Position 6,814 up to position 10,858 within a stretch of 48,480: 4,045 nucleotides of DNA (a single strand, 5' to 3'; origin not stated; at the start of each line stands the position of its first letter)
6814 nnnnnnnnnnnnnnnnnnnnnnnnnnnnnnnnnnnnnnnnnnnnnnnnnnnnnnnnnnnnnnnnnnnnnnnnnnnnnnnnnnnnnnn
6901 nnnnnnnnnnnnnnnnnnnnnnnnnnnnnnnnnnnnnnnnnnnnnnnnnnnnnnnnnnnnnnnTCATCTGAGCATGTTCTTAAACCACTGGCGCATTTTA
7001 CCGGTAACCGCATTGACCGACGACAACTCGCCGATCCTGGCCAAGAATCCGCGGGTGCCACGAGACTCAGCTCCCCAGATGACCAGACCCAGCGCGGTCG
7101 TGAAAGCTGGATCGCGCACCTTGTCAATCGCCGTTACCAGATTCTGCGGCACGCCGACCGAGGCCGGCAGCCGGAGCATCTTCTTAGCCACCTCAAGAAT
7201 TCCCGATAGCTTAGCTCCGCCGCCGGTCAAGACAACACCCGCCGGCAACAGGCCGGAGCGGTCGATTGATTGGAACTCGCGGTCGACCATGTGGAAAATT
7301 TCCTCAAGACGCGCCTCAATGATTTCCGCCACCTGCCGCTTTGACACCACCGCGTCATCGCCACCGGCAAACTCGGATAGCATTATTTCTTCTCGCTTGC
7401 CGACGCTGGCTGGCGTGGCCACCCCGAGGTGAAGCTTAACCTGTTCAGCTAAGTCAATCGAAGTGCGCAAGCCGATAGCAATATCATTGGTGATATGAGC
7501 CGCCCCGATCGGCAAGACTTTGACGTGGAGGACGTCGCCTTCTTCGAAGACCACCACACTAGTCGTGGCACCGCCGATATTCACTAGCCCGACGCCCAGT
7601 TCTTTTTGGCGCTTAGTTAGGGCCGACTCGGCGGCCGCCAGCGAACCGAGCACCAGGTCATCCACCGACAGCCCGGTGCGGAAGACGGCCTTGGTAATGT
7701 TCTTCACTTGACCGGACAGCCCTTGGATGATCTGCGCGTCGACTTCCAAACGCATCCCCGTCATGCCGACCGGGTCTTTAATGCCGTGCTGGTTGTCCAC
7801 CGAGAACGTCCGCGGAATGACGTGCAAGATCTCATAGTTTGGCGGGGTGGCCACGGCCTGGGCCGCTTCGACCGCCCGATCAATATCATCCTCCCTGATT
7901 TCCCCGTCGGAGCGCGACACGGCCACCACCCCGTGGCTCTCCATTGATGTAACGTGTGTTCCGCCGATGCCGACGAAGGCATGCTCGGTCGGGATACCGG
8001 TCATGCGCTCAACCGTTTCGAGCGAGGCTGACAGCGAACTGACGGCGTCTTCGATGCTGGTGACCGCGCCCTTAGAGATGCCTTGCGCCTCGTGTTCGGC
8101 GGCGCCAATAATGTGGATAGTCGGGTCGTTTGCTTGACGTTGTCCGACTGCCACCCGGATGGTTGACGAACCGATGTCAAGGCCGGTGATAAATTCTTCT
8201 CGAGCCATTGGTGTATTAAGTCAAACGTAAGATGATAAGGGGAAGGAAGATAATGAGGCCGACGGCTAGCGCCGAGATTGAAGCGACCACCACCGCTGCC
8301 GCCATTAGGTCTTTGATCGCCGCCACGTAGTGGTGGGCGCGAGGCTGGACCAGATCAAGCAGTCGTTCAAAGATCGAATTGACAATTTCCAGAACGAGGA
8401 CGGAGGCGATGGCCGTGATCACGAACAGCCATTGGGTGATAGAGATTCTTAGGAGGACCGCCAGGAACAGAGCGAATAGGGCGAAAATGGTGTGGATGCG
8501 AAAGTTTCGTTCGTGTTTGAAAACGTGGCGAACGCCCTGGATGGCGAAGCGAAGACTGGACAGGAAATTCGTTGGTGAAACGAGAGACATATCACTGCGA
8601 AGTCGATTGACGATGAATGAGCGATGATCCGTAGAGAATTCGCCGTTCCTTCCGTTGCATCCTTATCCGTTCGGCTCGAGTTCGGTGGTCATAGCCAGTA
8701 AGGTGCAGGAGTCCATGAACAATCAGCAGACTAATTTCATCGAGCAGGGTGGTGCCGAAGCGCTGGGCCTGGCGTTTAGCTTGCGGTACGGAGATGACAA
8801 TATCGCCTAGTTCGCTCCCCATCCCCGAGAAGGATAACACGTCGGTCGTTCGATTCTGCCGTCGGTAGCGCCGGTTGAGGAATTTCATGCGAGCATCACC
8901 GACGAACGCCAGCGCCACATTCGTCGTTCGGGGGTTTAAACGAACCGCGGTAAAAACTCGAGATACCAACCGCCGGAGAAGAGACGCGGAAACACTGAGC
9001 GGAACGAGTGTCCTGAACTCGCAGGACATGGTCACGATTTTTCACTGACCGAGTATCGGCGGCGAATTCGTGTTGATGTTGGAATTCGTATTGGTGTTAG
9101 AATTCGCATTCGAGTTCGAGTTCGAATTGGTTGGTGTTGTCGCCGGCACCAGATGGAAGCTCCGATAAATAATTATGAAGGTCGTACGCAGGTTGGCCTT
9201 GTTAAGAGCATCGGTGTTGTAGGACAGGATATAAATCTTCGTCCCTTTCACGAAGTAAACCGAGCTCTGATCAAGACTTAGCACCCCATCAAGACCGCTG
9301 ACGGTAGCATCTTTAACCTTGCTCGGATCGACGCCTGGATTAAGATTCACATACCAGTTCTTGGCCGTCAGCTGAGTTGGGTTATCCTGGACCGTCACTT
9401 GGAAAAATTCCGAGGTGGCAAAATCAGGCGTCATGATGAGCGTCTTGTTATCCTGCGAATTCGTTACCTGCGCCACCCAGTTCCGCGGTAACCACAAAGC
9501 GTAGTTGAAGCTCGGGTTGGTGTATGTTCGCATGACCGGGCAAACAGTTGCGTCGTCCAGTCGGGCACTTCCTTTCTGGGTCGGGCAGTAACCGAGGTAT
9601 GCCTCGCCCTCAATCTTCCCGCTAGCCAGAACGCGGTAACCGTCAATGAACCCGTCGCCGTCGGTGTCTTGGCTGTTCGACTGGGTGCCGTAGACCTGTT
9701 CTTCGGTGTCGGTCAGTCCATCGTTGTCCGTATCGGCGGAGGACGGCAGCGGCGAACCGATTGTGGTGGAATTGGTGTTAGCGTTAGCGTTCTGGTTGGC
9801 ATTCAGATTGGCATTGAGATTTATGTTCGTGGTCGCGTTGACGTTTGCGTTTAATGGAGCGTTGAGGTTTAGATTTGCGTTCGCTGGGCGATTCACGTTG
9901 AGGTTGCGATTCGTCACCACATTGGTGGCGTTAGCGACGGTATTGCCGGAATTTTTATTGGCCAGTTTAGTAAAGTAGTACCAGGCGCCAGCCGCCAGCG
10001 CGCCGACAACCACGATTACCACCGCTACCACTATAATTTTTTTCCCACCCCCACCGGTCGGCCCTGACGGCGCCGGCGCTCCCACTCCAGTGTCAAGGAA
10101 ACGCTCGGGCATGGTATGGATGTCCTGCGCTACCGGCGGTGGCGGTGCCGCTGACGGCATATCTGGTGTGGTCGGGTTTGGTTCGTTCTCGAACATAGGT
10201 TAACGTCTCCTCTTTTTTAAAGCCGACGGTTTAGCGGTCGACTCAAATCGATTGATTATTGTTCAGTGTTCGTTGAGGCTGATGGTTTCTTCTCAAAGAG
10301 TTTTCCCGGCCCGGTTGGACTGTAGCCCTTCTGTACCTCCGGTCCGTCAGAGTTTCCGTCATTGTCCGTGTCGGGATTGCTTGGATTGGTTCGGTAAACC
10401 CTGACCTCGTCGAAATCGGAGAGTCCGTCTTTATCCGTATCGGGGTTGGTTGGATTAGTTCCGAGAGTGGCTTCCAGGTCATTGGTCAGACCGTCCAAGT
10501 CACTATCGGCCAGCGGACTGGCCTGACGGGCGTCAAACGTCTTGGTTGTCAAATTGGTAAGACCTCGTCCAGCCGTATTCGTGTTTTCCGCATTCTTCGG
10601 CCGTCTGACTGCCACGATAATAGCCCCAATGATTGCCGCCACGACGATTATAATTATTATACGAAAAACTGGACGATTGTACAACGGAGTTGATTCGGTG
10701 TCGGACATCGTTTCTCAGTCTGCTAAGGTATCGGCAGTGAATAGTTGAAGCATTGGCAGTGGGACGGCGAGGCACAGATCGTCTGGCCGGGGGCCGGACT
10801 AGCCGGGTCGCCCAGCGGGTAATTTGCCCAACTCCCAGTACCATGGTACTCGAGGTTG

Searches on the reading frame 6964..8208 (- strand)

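Call 56: search_protein_families(library=pfam, proteins=[window:6964-8208:-], max_evalue=0.00001)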
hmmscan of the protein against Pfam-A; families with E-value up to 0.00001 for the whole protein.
window:6964-8208:- (414 aa): 4 families
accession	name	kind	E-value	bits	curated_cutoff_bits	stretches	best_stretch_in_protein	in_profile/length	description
PF14450.12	FtsA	-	1.6e-33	116.2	31.8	1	208-374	2-127/127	Cell division protein FtsA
PF02491.25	SHS2_FTSA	-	8.7e-30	103.4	25.4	1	83-161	1-78/79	SHS2 domain inserted in FTSA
PF06723.19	MreB_Mbl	-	7.5e-10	38.6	27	1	185-352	126-304/327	MreB/Mbl protein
PF11104.14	PilM_2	-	1e-06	28.4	27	0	192-259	168-235/340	Type IV pilus assembly protein PilM;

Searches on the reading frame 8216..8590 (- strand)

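Call 56: search_protein_families(library=pfam, proteins=[window:8216-8590:-], max_evalue=0.00001)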
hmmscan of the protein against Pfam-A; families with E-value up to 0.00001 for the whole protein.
window:8216-8590:- (124 aa): 1 family
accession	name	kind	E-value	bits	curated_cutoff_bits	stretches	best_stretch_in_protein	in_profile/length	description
PF01219.24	DAGK_prokar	-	5.7e-29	100.4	22.3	1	14-115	1-102/102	Prokaryotic diacylglycerol kinase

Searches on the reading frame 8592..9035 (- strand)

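Call 56: search_protein_families(library=pfam, proteins=[window:8592-9035:-], max_evalue=0.00001)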
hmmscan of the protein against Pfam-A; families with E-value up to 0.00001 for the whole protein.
window:8592-9035:- (147 aa): 1 family
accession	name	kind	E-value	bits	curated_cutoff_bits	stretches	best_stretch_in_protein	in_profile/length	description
PF02130.23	YbeY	-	2.4e-33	115.2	25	1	19-134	10-126/129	Endoribonuclease YbeY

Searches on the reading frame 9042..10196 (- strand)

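Call 56: search_protein_families(library=pfam, proteins=[window:9042-10196:-], max_evalue=0.00001)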
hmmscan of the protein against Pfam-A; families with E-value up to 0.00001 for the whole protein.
window:9042-10196:- (384 aa): 0 families

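Call 92: search_protein_families(library=pfam, proteins=[window:9042-10196:-], max_evalue=0.05)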
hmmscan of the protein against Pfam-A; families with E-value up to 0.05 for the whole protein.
window:9042-10196:- (384 aa): 1 family
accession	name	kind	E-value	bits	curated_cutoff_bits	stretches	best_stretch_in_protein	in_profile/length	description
PF18884.5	TSP3_bac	-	0.0003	21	25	1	155-171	1-17/22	Bacterial TSP3 repeat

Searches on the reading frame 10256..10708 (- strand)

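Call 56: search_protein_families(library=pfam, proteins=[window:10256-10708:-], max_evalue=0.00001)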
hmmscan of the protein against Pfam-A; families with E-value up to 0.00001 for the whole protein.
window:10256-10708:- (150 aa): 1 family
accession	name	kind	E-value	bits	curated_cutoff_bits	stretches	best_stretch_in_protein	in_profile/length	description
PF18884.5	TSP3_bac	-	1.2e-11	44.6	25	0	68-89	1-22/22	Bacterial TSP3 repeat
